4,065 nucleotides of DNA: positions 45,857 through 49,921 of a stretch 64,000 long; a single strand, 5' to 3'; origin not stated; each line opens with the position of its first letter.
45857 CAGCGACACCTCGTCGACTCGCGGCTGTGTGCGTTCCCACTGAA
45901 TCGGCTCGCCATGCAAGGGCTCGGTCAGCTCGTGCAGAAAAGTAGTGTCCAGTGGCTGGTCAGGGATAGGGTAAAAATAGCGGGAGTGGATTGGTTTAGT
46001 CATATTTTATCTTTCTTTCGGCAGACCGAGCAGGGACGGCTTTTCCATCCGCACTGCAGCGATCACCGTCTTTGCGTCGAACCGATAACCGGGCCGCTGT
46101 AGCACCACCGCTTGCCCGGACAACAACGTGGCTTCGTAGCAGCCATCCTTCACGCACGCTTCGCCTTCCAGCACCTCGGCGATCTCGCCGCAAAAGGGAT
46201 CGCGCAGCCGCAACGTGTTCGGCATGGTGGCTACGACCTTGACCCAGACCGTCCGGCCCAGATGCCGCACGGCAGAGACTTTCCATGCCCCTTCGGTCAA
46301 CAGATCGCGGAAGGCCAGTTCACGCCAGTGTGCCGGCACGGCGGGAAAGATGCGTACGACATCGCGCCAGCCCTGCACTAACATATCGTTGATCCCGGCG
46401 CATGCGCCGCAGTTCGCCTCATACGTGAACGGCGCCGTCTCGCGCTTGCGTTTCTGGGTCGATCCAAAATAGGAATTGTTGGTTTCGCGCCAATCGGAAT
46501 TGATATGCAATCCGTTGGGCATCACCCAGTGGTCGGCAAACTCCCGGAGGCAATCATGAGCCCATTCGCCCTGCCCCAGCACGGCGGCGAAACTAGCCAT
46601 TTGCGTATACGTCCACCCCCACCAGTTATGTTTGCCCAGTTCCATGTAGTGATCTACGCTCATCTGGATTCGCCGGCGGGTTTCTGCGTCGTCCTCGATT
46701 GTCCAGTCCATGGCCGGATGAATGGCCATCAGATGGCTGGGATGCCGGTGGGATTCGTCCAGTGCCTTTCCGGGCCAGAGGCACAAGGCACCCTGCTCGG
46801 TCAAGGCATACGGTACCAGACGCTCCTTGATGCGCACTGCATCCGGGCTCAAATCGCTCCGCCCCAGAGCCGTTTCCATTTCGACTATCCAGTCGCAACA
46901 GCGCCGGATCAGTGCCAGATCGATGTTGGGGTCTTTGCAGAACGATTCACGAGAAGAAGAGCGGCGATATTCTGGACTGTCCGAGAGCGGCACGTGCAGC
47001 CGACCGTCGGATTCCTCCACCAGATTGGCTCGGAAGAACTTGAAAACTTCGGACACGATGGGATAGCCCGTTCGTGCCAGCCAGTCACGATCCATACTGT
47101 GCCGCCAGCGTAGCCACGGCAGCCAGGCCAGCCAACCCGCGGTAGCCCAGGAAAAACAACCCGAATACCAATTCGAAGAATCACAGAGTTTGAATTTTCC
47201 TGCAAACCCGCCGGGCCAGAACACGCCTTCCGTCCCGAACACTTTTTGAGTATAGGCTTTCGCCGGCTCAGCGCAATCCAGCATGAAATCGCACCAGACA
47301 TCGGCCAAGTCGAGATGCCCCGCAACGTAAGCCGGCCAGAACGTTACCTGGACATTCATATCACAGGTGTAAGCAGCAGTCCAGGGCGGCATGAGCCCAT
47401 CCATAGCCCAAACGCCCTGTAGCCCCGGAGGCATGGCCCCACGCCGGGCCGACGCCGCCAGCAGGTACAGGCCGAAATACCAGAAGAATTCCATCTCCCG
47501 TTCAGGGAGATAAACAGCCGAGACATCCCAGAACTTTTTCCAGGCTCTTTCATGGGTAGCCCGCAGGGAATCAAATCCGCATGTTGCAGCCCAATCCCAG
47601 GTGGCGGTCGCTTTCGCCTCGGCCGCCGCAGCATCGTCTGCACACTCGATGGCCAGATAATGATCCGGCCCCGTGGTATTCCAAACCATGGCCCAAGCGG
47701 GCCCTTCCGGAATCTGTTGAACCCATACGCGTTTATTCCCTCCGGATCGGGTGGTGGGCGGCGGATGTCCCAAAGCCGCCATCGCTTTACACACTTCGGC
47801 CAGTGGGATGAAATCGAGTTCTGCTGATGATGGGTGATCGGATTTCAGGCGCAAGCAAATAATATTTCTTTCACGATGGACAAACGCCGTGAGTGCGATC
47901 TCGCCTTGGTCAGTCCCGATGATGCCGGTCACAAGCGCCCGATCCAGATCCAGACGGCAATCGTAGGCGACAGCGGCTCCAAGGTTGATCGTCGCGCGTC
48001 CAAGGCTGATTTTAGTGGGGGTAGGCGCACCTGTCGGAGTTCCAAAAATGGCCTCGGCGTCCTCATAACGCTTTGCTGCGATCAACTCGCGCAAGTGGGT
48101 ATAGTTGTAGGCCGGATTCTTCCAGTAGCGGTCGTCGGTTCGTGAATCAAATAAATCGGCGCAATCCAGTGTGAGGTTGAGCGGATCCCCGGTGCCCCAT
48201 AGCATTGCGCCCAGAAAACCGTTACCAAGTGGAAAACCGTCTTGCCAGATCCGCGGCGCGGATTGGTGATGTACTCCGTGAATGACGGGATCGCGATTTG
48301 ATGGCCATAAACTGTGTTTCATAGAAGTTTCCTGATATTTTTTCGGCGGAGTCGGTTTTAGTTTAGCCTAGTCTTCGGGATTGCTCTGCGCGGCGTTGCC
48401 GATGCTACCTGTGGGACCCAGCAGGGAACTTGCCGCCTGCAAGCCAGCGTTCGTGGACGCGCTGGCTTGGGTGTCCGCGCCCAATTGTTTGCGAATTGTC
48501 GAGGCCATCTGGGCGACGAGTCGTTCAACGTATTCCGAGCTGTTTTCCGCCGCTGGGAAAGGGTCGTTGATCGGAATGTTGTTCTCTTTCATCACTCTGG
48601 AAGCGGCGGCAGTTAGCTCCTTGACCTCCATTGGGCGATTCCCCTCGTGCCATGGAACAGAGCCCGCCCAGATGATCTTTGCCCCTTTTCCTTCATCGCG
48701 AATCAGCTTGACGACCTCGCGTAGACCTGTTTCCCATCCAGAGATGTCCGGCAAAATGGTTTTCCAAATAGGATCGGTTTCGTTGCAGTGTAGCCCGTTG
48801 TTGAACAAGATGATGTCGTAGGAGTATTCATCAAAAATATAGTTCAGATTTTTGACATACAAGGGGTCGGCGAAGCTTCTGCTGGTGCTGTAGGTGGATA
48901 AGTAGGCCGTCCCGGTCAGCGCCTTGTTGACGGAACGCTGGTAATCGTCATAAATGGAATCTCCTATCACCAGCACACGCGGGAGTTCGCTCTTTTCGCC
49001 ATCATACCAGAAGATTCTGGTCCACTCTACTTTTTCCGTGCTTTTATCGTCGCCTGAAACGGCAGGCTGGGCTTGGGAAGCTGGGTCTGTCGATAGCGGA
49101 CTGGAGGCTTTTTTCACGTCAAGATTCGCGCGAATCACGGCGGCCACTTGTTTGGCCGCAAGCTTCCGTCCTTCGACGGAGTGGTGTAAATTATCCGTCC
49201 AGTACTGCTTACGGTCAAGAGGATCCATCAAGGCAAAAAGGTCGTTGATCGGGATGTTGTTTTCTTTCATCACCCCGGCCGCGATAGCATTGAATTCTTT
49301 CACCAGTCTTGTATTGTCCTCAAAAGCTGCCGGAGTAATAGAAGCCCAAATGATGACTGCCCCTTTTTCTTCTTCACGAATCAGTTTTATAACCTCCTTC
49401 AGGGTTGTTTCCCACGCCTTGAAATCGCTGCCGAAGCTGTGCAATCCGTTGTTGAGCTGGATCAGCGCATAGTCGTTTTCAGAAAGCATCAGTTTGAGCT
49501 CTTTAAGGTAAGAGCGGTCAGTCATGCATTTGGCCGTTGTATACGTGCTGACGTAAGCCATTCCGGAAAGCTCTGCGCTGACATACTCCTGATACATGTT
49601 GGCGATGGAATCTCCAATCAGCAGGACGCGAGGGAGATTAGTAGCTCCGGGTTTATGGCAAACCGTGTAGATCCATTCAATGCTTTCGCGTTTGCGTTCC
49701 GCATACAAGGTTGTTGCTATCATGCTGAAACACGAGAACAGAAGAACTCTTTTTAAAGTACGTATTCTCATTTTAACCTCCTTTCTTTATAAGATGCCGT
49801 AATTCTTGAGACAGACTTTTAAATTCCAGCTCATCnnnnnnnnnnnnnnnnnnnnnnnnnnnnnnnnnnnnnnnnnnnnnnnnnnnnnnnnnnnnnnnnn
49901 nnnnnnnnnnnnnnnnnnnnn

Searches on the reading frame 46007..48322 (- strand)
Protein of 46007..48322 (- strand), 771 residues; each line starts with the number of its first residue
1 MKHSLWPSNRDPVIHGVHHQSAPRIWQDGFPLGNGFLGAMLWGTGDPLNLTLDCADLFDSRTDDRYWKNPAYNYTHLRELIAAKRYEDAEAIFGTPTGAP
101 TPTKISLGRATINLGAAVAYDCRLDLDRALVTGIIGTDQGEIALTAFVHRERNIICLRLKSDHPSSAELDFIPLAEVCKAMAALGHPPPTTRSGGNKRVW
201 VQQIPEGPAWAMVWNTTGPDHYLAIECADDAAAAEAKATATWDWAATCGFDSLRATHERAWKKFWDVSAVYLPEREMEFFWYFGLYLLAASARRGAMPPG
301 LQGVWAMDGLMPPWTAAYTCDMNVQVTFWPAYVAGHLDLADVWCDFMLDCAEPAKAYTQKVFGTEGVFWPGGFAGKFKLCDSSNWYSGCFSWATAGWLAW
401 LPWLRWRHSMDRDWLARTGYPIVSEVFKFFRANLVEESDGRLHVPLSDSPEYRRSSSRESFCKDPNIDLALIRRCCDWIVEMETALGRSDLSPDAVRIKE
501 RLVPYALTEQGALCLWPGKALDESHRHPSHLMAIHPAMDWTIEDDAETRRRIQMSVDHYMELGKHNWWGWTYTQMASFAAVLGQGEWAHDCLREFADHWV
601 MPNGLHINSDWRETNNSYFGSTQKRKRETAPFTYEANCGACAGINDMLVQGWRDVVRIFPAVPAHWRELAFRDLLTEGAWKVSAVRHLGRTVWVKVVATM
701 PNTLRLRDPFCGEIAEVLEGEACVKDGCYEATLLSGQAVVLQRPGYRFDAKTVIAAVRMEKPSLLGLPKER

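Call 3: search_protein_families(library=pfam, proteins=[window:46007-48322:-])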
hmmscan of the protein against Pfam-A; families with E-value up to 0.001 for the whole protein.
window:46007-48322:- (771 aa): 2 families
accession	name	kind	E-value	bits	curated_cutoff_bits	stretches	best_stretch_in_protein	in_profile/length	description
PF22124.2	Glyco_hydro_95_cat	-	1.8e-52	179.1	27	1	279-648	54-408/408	Glycosyl hydrolase family 95 catalytic domain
PF14498.12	Glyco_hyd_65N_2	-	2.6e-14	54.2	27.7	1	24-170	8-157/234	Glycosyl hydrolase family 65, N-terminal domain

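Call 4: search_protein_families(library=ncbifam, proteins=[window:46007-48322:-])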
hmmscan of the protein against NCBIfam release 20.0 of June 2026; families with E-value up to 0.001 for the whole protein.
window:46007-48322:- (771 aa): 0 families

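Call 88: search_protein_families(library=ncbifam, proteins=[window:46007-48322:-], max_evalue=0.00001)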
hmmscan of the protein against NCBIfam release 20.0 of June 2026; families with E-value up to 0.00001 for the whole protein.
window:46007-48322:- (771 aa): 0 families

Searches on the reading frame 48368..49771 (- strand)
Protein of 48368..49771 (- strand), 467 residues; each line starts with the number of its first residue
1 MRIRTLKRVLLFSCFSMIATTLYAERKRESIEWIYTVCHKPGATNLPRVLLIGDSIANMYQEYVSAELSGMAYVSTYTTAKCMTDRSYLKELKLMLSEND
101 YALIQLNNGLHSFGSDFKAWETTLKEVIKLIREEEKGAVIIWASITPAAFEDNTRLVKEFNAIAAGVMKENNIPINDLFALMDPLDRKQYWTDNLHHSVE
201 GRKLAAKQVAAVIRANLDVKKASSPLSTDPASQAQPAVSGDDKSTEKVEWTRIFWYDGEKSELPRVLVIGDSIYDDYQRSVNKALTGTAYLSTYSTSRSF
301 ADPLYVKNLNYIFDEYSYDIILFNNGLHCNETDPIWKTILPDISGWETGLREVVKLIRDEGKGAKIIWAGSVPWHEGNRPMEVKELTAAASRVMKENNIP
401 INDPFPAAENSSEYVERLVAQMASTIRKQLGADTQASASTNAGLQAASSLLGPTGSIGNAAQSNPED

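Call 3: search_protein_families(library=pfam, proteins=[window:48368-49771:-])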
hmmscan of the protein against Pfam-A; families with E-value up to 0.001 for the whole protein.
window:48368-49771:- (467 aa): 3 families
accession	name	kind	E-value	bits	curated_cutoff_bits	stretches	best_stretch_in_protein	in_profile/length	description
PF13472.12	Lipase_GDSL_2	-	7.4e-11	43.3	32.9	1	99-203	63-177/178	GDSL-like Lipase/Acylhydrolase family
PF19040.6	SGNH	-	4.4e-09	36.8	27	0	36-87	12-65/248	SGNH domain (fused to AT3 domains)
PF04311.20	DUF459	-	2.8e-05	24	27.2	0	94-181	65-152/197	Protein of unknown function (DUF459)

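Call 4: search_protein_families(library=ncbifam, proteins=[window:48368-49771:-])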
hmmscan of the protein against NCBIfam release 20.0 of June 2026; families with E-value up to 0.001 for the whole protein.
window:48368-49771:- (467 aa): 0 families
